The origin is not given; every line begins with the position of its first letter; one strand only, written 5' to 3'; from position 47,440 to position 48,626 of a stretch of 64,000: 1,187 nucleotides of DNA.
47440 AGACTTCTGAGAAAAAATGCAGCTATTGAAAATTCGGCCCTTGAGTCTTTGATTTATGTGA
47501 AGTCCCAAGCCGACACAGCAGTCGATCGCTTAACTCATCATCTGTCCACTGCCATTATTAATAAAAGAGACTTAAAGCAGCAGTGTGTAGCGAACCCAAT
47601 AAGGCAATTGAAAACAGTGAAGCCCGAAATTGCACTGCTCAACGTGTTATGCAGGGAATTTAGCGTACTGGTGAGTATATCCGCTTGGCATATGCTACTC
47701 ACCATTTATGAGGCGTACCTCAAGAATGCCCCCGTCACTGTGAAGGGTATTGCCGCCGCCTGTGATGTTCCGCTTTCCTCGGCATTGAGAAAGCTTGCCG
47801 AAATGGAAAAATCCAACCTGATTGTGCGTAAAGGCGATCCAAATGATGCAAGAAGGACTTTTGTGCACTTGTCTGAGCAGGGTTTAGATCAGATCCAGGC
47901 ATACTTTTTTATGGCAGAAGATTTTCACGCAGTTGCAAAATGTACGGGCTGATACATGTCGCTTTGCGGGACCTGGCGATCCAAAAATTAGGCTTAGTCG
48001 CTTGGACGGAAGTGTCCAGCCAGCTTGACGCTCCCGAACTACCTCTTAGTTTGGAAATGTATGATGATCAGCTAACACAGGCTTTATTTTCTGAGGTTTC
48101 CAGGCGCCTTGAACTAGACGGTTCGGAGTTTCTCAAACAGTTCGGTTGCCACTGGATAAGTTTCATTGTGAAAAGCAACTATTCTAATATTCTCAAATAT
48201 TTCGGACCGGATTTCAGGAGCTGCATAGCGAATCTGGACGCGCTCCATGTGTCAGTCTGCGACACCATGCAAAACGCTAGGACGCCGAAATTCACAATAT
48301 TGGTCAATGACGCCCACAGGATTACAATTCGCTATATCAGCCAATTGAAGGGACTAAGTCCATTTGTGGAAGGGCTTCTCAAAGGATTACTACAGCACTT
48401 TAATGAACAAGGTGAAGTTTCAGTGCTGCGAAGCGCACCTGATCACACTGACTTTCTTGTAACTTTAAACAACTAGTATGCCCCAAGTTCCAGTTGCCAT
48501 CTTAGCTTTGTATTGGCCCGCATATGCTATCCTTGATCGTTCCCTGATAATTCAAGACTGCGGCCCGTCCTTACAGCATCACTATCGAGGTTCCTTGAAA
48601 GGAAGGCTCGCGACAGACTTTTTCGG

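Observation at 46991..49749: AT-rich H-NOX / histidine kinase / REC-MarR cassette wedged between attR of the tRNA-Phe island and an IS3 element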

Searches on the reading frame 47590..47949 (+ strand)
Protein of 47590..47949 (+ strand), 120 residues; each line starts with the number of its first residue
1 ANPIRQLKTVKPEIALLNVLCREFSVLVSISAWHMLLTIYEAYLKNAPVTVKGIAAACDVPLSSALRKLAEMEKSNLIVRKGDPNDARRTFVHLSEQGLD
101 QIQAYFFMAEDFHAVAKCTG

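Call 63: search_solved_structures(query=window:47590-47949:+, max_evalue=1, show_alignments=2)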
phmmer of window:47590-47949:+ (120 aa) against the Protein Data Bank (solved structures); distinct sequences matched with E-value up to 1: 39.
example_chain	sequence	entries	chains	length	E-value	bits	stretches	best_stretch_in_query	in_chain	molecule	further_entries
2hr3_A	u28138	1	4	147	4.8e-05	26.8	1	47-102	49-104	Probable transcriptional regulator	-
2nnn_A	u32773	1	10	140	0.015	18.7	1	69-113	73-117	Probable transcriptional regulator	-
3bdd_A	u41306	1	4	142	0.018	18.5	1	38-100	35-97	Regulatory protein MarR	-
3gfj_A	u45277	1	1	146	0.029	17.8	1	45-102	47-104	146aa long hypothetical transcriptional regulator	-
9u7b_A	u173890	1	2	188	0.035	17.5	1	37-98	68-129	Possible transcriptional regulatory protein (Probably MarR-family)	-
5cyv_A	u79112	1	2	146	0.047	17.1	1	48-98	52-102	Transcriptional regulator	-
3fm5_A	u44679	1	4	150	0.05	17.1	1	48-98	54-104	Transcriptional regulator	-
5hlh_A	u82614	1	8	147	0.065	16.7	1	29-106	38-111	MarR family transcriptional regulator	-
5hlg_A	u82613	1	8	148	0.066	16.7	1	29-106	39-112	MarR family transcriptional regulator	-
5hli_A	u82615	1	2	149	0.066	16.7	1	29-106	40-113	MarR family transcriptional regulator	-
2fbk_A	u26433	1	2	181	0.096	16.1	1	29-99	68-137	transcriptional regulator, MarR family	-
5dd8_A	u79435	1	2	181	0.096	16.1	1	29-99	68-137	Transcriptional regulator, MarR family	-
8ylm_A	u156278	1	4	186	0.1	16.1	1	29-99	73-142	Transcriptional regulator, MarR family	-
4hbl_A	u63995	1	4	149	0.11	15.9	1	29-106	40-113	Transcriptional regulator, MarR family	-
7xl9_A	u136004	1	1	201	0.12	15.8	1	29-99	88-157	Transcriptional regulator, MarR family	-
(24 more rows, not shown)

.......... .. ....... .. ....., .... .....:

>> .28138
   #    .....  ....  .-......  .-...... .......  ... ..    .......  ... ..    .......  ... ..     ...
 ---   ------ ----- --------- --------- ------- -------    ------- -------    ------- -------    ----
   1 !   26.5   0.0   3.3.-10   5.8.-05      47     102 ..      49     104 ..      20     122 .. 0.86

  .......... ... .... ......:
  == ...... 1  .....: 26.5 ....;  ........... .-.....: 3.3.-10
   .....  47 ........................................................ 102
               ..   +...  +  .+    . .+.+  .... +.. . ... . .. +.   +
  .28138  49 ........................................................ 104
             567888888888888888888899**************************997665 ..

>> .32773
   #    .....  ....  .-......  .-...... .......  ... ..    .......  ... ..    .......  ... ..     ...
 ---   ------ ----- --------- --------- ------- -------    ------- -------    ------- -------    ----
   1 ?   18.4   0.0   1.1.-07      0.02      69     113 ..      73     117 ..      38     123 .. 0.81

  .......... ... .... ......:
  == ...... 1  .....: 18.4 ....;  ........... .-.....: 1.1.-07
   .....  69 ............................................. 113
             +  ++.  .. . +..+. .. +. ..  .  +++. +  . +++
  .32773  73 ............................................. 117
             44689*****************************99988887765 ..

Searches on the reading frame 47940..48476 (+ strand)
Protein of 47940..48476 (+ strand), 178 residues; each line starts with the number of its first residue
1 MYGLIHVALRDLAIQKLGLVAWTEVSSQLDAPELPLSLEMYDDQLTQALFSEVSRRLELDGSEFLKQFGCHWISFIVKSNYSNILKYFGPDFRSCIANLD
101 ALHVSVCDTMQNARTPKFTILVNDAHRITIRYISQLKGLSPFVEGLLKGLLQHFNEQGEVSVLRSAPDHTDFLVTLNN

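Call 4: search_protein_families(library=pfam, proteins=[window:47940-48476:+], max_evalue=1)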
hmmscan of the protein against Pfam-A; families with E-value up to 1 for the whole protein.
window:47940-48476:+ (178 aa): 1 family
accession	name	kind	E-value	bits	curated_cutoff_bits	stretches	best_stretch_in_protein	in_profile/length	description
PF07700.20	HNOB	-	9.4e-34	117.1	25.5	1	2-161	1-162/163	Haem-NO-binding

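Call 5: search_protein_families(library=ncbifam, proteins=[window:47940-48476:+], max_evalue=1)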
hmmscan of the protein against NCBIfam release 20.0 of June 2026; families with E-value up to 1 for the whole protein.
window:47940-48476:+ (178 aa): 0 families

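Call 8: find_encoding_contigs(protein=window:47940-48476:+, flank=10000, max_places=10)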
Protein window:47940-48476:+ (178 aa): 4 contigs read that carry it; 4 places shown.
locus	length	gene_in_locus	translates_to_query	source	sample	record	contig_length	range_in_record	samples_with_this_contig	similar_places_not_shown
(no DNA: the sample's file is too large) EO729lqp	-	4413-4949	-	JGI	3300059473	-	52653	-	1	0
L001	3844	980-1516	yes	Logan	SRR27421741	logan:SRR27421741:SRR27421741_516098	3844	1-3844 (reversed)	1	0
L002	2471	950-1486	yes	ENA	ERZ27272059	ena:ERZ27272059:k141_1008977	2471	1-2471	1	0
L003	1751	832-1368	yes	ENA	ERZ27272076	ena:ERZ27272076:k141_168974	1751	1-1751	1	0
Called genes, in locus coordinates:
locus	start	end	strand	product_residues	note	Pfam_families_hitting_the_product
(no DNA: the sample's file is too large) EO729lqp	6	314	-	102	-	-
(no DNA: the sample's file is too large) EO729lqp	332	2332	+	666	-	PF07715:Plug, PF00593:TonB_dep_Rec_b-barrel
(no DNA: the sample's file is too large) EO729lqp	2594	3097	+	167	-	PF03544:TonB_C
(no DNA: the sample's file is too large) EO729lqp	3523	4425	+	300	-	PF00072:Response_reg, PF01047:MarR (faint), PF12802:MarR_2 (weak)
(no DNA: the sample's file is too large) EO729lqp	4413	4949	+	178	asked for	PF07700:HNOB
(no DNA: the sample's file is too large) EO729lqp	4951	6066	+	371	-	PF02518:HATPase_c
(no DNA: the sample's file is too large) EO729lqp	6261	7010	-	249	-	PF13276:HTH_21, PF00665:rve, PF13683:rve_3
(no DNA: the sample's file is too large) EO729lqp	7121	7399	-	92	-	PF01527:HTH_Tnp_1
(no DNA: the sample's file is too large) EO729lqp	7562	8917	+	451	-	PF13520:AA_permease_2, PF00324:AA_permease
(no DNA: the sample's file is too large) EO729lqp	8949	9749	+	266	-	PF08123:DOT1 (faint), PF09445:Methyltransf_15 (weak), PF13847:Methyltransf_31, PF08241:Methyltransf_11 (faint), PF13649:Methyltransf_25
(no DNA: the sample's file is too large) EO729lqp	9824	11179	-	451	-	PF00324:AA_permease, PF03845:Spore_permease (faint), PF13520:AA_permease_2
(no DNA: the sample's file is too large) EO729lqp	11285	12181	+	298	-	PF07920:DUF1684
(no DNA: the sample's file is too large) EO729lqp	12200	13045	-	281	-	PF13406:SLT_2 (faint), PF01464:SLT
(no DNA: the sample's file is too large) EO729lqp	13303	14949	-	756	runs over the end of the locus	PF13432:TPR_16, PF14559:TPR_19, PF07719:TPR_2 (weak), PF13432:TPR_16 (weak), PF13424:TPR_12 (weak), PF13414:TPR_11 (weak), PF13432:TPR_16 (weak), PF13844:Glyco_transf_41, +11 more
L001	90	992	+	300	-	PF00072:Response_reg, PF01047:MarR (faint), PF12802:MarR_2 (weak)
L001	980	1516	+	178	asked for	PF07700:HNOB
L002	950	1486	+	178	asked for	PF07700:HNOB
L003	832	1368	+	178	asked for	PF07700:HNOB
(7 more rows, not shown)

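Call 16: find_homologous_proteins(query=window:47940-48473:+)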
Query window:47940-48473:+ (178 aa): 8 proteins with E <= 0.001 among 438 candidates.
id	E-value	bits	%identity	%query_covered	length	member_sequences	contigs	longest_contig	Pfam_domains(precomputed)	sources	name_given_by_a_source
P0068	2.3e-113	395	100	100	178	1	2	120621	PF07700.21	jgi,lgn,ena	jgi:hypothetical protein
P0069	8.3e-84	298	76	100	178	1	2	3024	PF07700.21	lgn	-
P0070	1.2e-62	229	56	100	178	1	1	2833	PF07700.21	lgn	-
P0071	2.0e-21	95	35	99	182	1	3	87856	PF07700.21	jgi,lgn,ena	jgi:guanylate cyclase soluble subunit beta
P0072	7.8e-21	93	35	99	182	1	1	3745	PF07700.21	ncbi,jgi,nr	ncbi:MAG: heme NO-binding domain-containing protein [Pseudomonadales bacterium]|jgi:guanylate cyclas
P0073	2.4e-19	89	35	100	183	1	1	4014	PF07700.21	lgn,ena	-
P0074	4.3e-18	84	33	94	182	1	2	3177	PF07700.21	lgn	-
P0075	2.0e-17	82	35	90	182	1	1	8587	PF07700.21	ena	-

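Call 18: search_solved_structures(query=window:47940-48473:+, show_alignments=4, max_evalue=0.001)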
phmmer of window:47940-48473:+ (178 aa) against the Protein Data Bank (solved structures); distinct sequences matched with E-value up to 0.001: 19.
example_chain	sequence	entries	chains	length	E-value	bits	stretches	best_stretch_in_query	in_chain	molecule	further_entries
5mnw_A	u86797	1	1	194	2.3e-18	70.6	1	1-174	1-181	Guanylate cyclase soluble subunit beta-1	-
6jt0_B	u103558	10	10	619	3.3e-17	66.8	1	1-174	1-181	Guanylate cyclase soluble subunit beta-1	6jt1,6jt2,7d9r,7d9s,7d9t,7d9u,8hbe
4iah_A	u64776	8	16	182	2.7e-16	63.8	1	1-162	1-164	Alr2278 protein | H-NOX domain protein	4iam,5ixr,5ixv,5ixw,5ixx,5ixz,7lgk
4iae_A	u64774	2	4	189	2.9e-16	63.8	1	1-163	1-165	Alr2278 protein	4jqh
3tfd_A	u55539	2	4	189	4e-16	63.3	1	1-163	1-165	Alr2278 protein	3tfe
2o09_A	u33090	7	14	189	5.5e-16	62.8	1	1-163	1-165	Alr2278 protein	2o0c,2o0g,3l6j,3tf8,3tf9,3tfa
6mx5_A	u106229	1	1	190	5.8e-16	62.8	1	1-163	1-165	Alr2278 protein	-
6dxi_A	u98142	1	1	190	2.1e-15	61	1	1-163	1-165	H-NOX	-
3tfg_A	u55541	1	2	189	2.8e-15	60.6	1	1-163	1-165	Alr2278 protein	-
3tff_A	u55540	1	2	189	3.8e-15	60.1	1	1-163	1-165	Alr2278 protein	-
6pas_B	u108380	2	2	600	7.2e-12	49.5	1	1-175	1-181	Soluble guanylyl cyclase beta-1 subunit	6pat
9oxn_B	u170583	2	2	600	9e-12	49.1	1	1-175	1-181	Guanylate cyclase soluble subunit beta-1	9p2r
2kii_A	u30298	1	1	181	4.9e-09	40.2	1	1-177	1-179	Putative uncharacterized protein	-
4u9b_A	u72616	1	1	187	5.5e-09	40.1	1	1-177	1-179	NO-binding heme-dependent sensor protein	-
4u99_A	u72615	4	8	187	4.4e-08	37.1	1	1-177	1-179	NO-binding heme-dependent sensor protein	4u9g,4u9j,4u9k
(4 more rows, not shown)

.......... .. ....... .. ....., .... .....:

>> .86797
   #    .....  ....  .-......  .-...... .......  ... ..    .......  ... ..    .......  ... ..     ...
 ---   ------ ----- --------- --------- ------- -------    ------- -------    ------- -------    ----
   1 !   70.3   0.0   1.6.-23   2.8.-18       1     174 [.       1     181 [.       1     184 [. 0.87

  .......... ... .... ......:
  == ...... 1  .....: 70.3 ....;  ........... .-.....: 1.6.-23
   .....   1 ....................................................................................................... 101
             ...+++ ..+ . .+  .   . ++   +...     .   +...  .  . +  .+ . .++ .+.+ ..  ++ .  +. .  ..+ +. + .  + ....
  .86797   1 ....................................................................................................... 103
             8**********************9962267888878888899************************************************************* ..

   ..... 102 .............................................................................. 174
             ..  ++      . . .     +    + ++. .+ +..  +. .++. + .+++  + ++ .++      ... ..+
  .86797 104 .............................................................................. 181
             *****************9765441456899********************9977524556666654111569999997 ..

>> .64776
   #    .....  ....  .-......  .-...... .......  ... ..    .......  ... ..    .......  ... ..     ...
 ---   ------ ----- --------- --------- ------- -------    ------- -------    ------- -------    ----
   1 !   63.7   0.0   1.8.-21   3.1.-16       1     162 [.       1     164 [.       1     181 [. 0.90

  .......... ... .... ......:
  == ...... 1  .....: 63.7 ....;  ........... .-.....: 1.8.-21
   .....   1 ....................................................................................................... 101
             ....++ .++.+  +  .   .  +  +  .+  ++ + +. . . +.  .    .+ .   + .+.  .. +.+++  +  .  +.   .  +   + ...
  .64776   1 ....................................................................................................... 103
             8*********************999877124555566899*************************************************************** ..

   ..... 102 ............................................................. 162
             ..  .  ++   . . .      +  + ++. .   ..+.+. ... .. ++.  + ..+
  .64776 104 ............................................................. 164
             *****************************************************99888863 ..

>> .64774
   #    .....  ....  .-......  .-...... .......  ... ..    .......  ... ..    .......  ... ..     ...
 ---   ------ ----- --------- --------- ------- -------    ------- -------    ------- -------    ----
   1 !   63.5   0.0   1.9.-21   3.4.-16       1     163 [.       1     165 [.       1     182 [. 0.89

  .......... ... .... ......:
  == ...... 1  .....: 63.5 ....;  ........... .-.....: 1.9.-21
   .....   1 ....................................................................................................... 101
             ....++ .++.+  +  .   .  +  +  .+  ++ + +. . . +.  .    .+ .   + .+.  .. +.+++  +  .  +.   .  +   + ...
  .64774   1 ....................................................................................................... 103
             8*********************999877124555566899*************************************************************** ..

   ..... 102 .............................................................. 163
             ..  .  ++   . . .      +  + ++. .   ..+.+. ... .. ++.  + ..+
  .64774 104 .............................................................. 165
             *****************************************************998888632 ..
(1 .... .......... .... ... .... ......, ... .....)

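Call 52: find_encoding_contigs(protein=P0071, flank=6000, max_places=3)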
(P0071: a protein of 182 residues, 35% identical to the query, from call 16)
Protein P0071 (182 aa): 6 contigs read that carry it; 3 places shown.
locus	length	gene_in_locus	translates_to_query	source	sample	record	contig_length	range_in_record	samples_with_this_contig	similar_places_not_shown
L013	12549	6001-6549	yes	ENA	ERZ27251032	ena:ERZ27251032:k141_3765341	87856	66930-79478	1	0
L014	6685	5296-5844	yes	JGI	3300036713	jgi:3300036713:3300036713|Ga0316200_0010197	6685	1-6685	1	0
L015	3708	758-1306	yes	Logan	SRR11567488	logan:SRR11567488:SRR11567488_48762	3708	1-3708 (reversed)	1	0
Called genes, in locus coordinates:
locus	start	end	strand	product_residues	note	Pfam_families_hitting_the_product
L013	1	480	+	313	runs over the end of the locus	-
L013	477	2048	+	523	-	PF03808:Glyco_tran_WecG, PF13466:STAS_2 (faint), PF01740:STAS (faint)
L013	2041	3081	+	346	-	PF00535:Glycos_transf_2 (weak)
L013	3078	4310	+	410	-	-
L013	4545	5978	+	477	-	PF00072:Response_reg, PF00158:Sigma54_activat, PF14532:Sigma54_activ_2, PF00004:AAA (faint), PF07728:AAA_5 (faint), PF25601:AAA_lid_14, PF02954:HTH_8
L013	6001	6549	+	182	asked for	PF07700:HNOB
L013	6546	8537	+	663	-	PF07701:HNOBA (faint), PF00512:HisKA, PF02518:HATPase_c, PF00072:Response_reg, PF01627:Hpt (weak)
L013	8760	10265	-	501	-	PF07690:MFS_1, PF00854:PTR2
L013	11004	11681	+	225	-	PF00005:ABC_tran, PF02463:SMC_N (faint), PF13304:AAA_21 (faint)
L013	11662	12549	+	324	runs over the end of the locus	-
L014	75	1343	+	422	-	PF03808:Glyco_tran_WecG, PF13466:STAS_2 (faint), PF01740:STAS (faint)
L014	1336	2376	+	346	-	PF00535:Glycos_transf_2 (weak)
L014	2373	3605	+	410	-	-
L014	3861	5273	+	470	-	PF00072:Response_reg, PF00158:Sigma54_activat, PF14532:Sigma54_activ_2, PF00004:AAA (faint), PF07728:AAA_5 (faint), PF25601:AAA_lid_14, PF02954:HTH_8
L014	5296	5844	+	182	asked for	PF07700:HNOB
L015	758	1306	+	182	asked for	PF07700:HNOB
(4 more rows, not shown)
